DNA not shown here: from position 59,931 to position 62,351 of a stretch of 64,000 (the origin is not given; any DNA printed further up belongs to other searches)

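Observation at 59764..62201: Degenerate HD-GYP plus TPR plus C-terminal SARP (wHTH-BTAD) regulator behind a near-consensus promoter, structured leader and 26-codon hydrophobic upstream ORF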

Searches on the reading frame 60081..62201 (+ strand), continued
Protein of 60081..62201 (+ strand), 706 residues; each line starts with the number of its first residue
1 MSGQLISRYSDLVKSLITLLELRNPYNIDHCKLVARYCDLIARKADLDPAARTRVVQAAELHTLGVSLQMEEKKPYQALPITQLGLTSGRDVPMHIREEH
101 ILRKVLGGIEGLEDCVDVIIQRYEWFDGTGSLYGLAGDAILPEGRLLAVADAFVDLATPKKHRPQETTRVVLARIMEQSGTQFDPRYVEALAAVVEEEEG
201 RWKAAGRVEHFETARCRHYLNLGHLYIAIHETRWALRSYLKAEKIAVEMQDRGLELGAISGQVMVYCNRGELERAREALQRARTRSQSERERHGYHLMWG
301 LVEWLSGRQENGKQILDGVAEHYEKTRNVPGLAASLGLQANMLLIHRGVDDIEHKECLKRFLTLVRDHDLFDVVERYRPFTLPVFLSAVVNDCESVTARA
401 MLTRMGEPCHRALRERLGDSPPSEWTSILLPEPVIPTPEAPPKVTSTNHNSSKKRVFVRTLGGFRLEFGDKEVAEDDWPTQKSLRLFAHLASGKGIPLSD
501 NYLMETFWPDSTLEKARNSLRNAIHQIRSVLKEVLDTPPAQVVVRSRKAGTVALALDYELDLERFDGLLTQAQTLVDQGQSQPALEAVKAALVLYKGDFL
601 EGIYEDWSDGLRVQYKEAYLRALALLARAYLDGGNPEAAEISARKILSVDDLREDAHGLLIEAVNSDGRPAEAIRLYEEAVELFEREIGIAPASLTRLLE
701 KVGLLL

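Call 64: search_protein_families(library=pfam, proteins=[L017:3370-6717:+, L028:2614-5166:+, L029:2614-5166:+, L034:2917-4950:+], max_evalue=0.001)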
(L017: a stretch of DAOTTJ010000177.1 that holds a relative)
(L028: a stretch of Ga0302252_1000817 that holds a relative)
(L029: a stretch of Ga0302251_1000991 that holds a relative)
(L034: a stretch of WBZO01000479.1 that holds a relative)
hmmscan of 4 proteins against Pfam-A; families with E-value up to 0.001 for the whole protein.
L017:3370-6717:+ (1116 aa): 8 families
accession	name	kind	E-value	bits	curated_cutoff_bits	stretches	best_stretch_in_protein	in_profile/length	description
PF03704.23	BTAD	-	3.2e-24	86.4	22.1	1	969-1111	2-145/146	Bacterial transcriptional activator domain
PF13424.12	TPR_12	-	4e-16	59.4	30.1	1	569-639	2-74/77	Tetratricopeptide repeat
PF17874.7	TPR_MalT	-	4.4e-12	46.4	45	1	548-797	19-268/336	MalT-like TPR region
PF00515.34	TPR_1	-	6.9e-12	45.1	27.8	0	530-561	1-32/34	Tetratricopeptide repeat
PF07719.23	TPR_2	-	1.6e-11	43.8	27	0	530-562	1-33/34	Tetratricopeptide repeat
PF00486.34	Trans_reg_C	-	7.8e-06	26.3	26.2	1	901-947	14-60/77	Transcriptional regulatory protein, C terminal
PF13374.12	TPR_10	-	9.2e-06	26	27.5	0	575-602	7-34/42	Tetratricopeptide repeat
PF13191.12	AAA_16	-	0.00022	22.2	32.6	0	33-113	3-85/167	AAA ATPase domain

L028:2614-5166:+ (851 aa): 11 families
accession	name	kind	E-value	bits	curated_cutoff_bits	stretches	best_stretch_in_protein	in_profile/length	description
PF13487.12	HD_5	-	2.9e-37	128.5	27.2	1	151-308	10-170/170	HD domain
PF00072.30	Response_reg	-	3.8e-31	108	30.2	1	4-114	1-111/111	Response regulator receiver domain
PF03704.23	BTAD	-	4.6e-18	66.4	22.1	1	703-845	1-144/146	Bacterial transcriptional activator domain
PF01966.28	HD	-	8.8e-11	42.6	22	1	157-273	3-112/116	HD domain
PF13424.12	TPR_12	-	3.6e-08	33.9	30.1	1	383-446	12-77/77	Tetratricopeptide repeat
PF07719.23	TPR_2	-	2e-06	27.9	27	0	336-366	3-33/34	Tetratricopeptide repeat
PF17874.7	TPR_MalT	-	4.9e-06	26.5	45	1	332-446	78-193/336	MalT-like TPR region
PF13374.12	TPR_10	-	8.7e-05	22.9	27.5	0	413-446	1-34/42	Tetratricopeptide repeat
PF13432.12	TPR_16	-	0.00014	22.7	32.7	0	384-441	7-57/65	Tetratricopeptide repeat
PF00515.34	TPR_1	-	0.00079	19.6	27.8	0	384-402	11-29/34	Tetratricopeptide repeat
PF13181.12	TPR_8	-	0.00093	19.6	25.7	0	334-360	1-27/34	Tetratricopeptide repeat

L029:2614-5166:+ (851 aa): 8 families
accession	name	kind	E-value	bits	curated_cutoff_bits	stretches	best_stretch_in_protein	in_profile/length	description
PF13487.12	HD_5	-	8.2e-35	120.5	27.2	1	149-308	8-170/170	HD domain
PF00072.30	Response_reg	-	5.7e-31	107.4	30.2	1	4-114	1-111/111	Response regulator receiver domain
PF03704.23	BTAD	-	3.2e-14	54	22.1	1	703-844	1-143/146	Bacterial transcriptional activator domain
PF01966.28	HD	-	4.3e-09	37.1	22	1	157-274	3-113/116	HD domain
PF07719.23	TPR_2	-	2.1e-08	34.1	27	0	378-404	5-31/34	Tetratricopeptide repeat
PF13424.12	TPR_12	-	2.9e-07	31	30.1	1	381-446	10-77/77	Tetratricopeptide repeat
PF13374.12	TPR_10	-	6.1e-07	29.7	27.5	0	413-446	1-34/42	Tetratricopeptide repeat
PF17874.7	TPR_MalT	-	0.00089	19.1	45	0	336-450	42-158/336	MalT-like TPR region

L034:2917-4950:+ (678 aa): 10 families
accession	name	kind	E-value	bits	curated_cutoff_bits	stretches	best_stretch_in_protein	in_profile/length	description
PF13424.12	TPR_12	-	1.5e-20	73.6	30.1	2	417-484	4-73/77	Tetratricopeptide repeat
PF03704.23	BTAD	-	6e-17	62.8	22.1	1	99-242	1-144/146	Bacterial transcriptional activator domain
PF00515.34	TPR_1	-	6.3e-12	45.2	27.8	1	421-448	6-33/34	Tetratricopeptide repeat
PF07719.23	TPR_2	-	9.2e-12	44.6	27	1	420-447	5-32/34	Tetratricopeptide repeat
PF17874.7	TPR_MalT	-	6.2e-09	36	45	1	378-636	3-260/336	MalT-like TPR region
PF13181.12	TPR_8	-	1.2e-07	31.8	25.7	0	421-448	6-33/34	Tetratricopeptide repeat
PF13176.12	TPR_7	-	1.4e-06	28.4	27.9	0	421-452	4-35/36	Tetratricopeptide repeat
PF13432.12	TPR_16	-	8.4e-05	23.4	32.7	0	166-224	3-61/65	Tetratricopeptide repeat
PF13428.12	TPR_14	-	0.00025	21.9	23.5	0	417-449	2-34/44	Tetratricopeptide repeat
PF00486.34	Trans_reg_C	-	0.00042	20.8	26.2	0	23-79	5-60/77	Transcriptional regulatory protein, C terminal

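Call 72: search_protein_representatives(alignment_id=A2)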
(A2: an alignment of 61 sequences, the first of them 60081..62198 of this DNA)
Query: 61 sequences, 708 profile positions. Proteins with E-value up to 0.001 (for the whole library): 174621; up to 1e-10: 86774; up to 1e-30: 1170. The best 150 are listed.
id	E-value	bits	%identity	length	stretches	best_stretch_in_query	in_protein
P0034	0.0e+00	1089.4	-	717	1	3-707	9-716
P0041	0.0e+00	1021.4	-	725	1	4-705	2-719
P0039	4.9e-287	970.2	-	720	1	4-707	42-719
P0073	5.1e-283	956.9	-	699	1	6-707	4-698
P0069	6.3e-271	917.0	-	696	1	17-704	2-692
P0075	1.9e-262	889.0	-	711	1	4-704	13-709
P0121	7.7e-220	748.1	-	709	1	7-705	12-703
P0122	9.5e-219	744.5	-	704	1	20-698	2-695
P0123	1.1e-193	661.7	-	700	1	6-703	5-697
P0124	2.5e-136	472.1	-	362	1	4-370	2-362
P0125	1.2e-113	397.1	-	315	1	391-707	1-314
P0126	1.3e-111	390.3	-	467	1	233-703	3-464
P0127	2.7e-100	352.9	-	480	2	455-698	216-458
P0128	8.8e-82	291.7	-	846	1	5-700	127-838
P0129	6.3e-81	288.9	-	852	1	5-695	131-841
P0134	3.3e-74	266.7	-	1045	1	454-704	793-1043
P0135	1.4e-73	264.6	-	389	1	450-701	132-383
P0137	2.8e-72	260.3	-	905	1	417-701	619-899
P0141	3.2e-69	250.2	-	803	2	443-695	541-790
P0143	2.1e-67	244.2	-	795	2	425-702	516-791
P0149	5.1e-65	236.3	-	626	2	448-698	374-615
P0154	2.1e-63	231.0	-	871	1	452-704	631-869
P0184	2.1e-44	168.2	-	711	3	5-231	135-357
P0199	6.9e-41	156.6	-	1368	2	448-700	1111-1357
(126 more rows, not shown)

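Call 73: search_protein_families(library=pfam, proteins=[P0128, P0134, P0137, P0141, P0143, P0149, P0154, P0184, P0199, P0135], max_evalue=0.00001)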
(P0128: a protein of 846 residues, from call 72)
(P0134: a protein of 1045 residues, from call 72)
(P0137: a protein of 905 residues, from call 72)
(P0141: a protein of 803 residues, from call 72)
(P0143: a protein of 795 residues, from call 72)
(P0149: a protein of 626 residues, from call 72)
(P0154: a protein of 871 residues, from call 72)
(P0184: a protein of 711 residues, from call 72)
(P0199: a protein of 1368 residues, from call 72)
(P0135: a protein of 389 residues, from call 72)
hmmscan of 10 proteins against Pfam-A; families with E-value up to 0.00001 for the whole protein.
P0128 (846 aa): 12 families
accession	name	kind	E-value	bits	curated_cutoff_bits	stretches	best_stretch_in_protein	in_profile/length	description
PF13487.12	HD_5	-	1.5e-40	139.1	27.2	1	140-304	3-170/170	HD domain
PF03704.23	BTAD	-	4.5e-20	72.9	22.1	1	698-842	1-145/146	Bacterial transcriptional activator domain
PF13424.12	TPR_12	-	1.3e-16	60.9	30.1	1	338-410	3-77/77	Tetratricopeptide repeat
PF01966.28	HD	-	3.9e-14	53.4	22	1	154-272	4-115/116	HD domain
PF07719.23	TPR_2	-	9.9e-13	47.6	27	0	379-410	2-33/34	Tetratricopeptide repeat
PF00515.34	TPR_1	-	1.1e-11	44.4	27.8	0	379-409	2-32/34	Tetratricopeptide repeat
PF00072.30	Response_reg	-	3.9e-10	40.3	30.2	1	5-109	1-110/111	Response regulator receiver domain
PF14559.12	TPR_19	-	3.2e-08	34.2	25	0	770-818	2-50/68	Tetratricopeptide repeat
PF13428.12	TPR_14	-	1.5e-07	31.9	23.5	0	795-824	3-32/44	Tetratricopeptide repeat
PF12895.13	ANAPC3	-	2.2e-07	31.5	27.2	0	384-443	29-81/82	Anaphase-promoting complex, cyclosome, subunit 3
PF13374.12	TPR_10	-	6.2e-07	29.7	27.5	0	379-410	3-34/42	Tetratricopeptide repeat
PF13181.12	TPR_8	-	2e-06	27.9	25.7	0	379-411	2-34/34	Tetratricopeptide repeat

P0134 (1045 aa): 6 families
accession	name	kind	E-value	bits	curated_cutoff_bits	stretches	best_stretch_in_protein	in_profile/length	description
PF13424.12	TPR_12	-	8.3e-19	68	30.1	2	460-527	7-76/77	Tetratricopeptide repeat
PF03704.23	BTAD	-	3e-18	67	22.1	1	901-1033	1-134/146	Bacterial transcriptional activator domain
PF13191.12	AAA_16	-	7.1e-11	43.3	32.6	1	11-137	2-158/167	AAA ATPase domain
PF13401.12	AAA_22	-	1e-08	36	27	1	27-140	4-116/130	AAA domain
PF07719.23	TPR_2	-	5.8e-07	29.6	27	0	656-685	1-30/34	Tetratricopeptide repeat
PF17874.7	TPR_MalT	-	3.9e-06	26.8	45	1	501-689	6-194/336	MalT-like TPR region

P0137 (905 aa): 4 families
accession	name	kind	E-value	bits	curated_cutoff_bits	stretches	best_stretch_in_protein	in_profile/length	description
PF03704.23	BTAD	-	6.6e-23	82.1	22.1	1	762-893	1-135/146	Bacterial transcriptional activator domain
PF13424.12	TPR_12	-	1.2e-10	41.8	30.1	0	513-571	9-69/77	Tetratricopeptide repeat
PF13401.12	AAA_22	-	2.4e-10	41.3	27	1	27-128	4-110/130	AAA domain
PF13191.12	AAA_16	-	1e-07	33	32.6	1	11-128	2-158/167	AAA ATPase domain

P0141 (803 aa): 7 families
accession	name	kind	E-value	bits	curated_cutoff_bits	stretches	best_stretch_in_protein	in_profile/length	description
PF13487.12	HD_5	-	1.4e-41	142.5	27.2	1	150-307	10-170/170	HD domain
PF00072.30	Response_reg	-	2.3e-27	95.8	30.2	1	3-112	1-110/111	Response regulator receiver domain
PF01966.28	HD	-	1.6e-16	61.1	22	1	155-274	2-114/116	HD domain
PF03704.23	BTAD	-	9.7e-16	58.9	22.1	1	658-800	2-145/146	Bacterial transcriptional activator domain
PF14559.12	TPR_19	-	3e-09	37.5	25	1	728-773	2-47/68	Tetratricopeptide repeat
PF00515.34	TPR_1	-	6.8e-09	35.6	27.8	0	722-747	6-31/34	Tetratricopeptide repeat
PF07719.23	TPR_2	-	1.2e-07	31.7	27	0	342-368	4-30/34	Tetratricopeptide repeat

P0143 (795 aa): 4 families
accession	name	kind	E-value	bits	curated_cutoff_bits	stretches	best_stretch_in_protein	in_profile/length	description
PF13487.12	HD_5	-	1.7e-30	106.4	27.2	1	150-305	10-168/170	HD domain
PF00072.30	Response_reg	-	8.1e-28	97.3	30.2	1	4-112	2-110/111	Response regulator receiver domain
PF03704.23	BTAD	-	3.5e-18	66.8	22.1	1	649-792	1-144/146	Bacterial transcriptional activator domain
PF01966.28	HD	-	4.3e-09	37.1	22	1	156-275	3-115/116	HD domain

P0149 (626 aa): 7 families
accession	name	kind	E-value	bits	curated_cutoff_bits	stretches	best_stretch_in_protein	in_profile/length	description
PF13487.12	HD_5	-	1.5e-42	145.6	27.2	1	19-176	10-170/170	HD domain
PF03704.23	BTAD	-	1.1e-22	81.4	22.1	1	480-623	1-146/146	Bacterial transcriptional activator domain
PF01966.28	HD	-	4.1e-18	66.2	22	1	25-143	3-114/116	HD domain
PF13424.12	TPR_12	-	3.9e-09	37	30.1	1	255-319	8-75/77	Tetratricopeptide repeat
PF07719.23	TPR_2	-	2.7e-07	30.6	27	0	289-319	1-31/34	Tetratricopeptide repeat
PF13181.12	TPR_8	-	4.2e-07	30.1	25.7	0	289-319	1-31/34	Tetratricopeptide repeat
PF13428.12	TPR_14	-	7.4e-06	26.6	23.5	0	291-329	3-41/44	Tetratricopeptide repeat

P0154 (871 aa): 5 families
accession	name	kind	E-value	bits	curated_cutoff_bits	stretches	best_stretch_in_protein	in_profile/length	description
PF03704.23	BTAD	-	9.8e-17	62.1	22.1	1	747-860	21-135/146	Bacterial transcriptional activator domain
PF13401.12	AAA_22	-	1.5e-08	35.5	27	1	27-133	5-124/130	AAA domain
PF13424.12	TPR_12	-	3e-07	31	30.1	1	500-556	8-68/77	Tetratricopeptide repeat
PF07719.23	TPR_2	-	5.5e-07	29.7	27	0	499-525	5-31/34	Tetratricopeptide repeat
PF00515.34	TPR_1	-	7.9e-06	25.9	27.8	0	387-409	10-32/34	Tetratricopeptide repeat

P0184 (711 aa): 5 families
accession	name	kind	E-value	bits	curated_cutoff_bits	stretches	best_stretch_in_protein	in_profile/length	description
PF13487.12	HD_5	-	6.5e-37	127.3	27.2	1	153-312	8-170/170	HD domain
PF00072.30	Response_reg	-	7.8e-26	90.9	30.2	1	9-117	2-110/111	Response regulator receiver domain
PF03704.23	BTAD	-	3e-14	54.1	22.1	1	592-710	27-146/146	Bacterial transcriptional activator domain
PF01966.28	HD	-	1.9e-10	41.5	22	1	160-277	2-112/116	HD domain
PF14559.12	TPR_19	-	2.1e-06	28.4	25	0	641-681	6-46/68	Tetratricopeptide repeat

P0199 (1368 aa): 17 families
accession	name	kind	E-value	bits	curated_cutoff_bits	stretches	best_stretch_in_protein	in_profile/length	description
PF03704.23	BTAD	-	2.6e-37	128.8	22.1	2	1218-1361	1-144/146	Bacterial transcriptional activator domain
PF13424.12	TPR_12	-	2.6e-29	101.7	30.1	3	903-975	2-76/77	Tetratricopeptide repeat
PF07719.23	TPR_2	-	1.6e-19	68.7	27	0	866-894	3-31/34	Tetratricopeptide repeat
PF13374.12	TPR_10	-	5e-17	61.7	27.5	0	869-897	7-35/42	Tetratricopeptide repeat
PF13176.12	TPR_7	-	2.2e-15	55.8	27.9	0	867-900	2-35/36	Tetratricopeptide repeat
PF00515.34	TPR_1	-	1.9e-14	53.2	27.8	0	1281-1311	2-32/34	Tetratricopeptide repeat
PF17874.7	TPR_MalT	-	1.8e-13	50.9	45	2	794-964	11-181/336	MalT-like TPR region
PF00931.28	NB-ARC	-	8.4e-10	38.8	23.5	1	295-503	13-210/248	NB-ARC domain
PF13428.12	TPR_14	-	2e-09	37.6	23.5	0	1281-1321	2-42/44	Tetratricopeptide repeat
PF14559.12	TPR_19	-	4.5e-09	37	25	0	1291-1341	2-52/68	Tetratricopeptide repeat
PF13432.12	TPR_16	-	8e-09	36.2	32.7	0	954-1012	7-59/65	Tetratricopeptide repeat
PF13401.12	AAA_22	-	1e-07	32.8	27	1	299-400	4-109/130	AAA domain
PF13181.12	TPR_8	-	3.4e-07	30.3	25.7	0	866-896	3-33/34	Tetratricopeptide repeat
PF24885.1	TPR_NPHP3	-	6.8e-07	29.4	100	0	898-1016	93-215/239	Nephrocystin-3 TPR domain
PF25199.1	nSTAND_NTPase5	-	1e-06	29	34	1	287-414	28-135/145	Novel STAND NTPase 5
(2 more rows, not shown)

P0135 (389 aa): 1 family
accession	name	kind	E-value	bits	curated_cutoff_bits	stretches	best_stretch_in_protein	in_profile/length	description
PF03704.23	BTAD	-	2.1e-20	74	22.1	1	245-376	2-134/146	Bacterial transcriptional activator domain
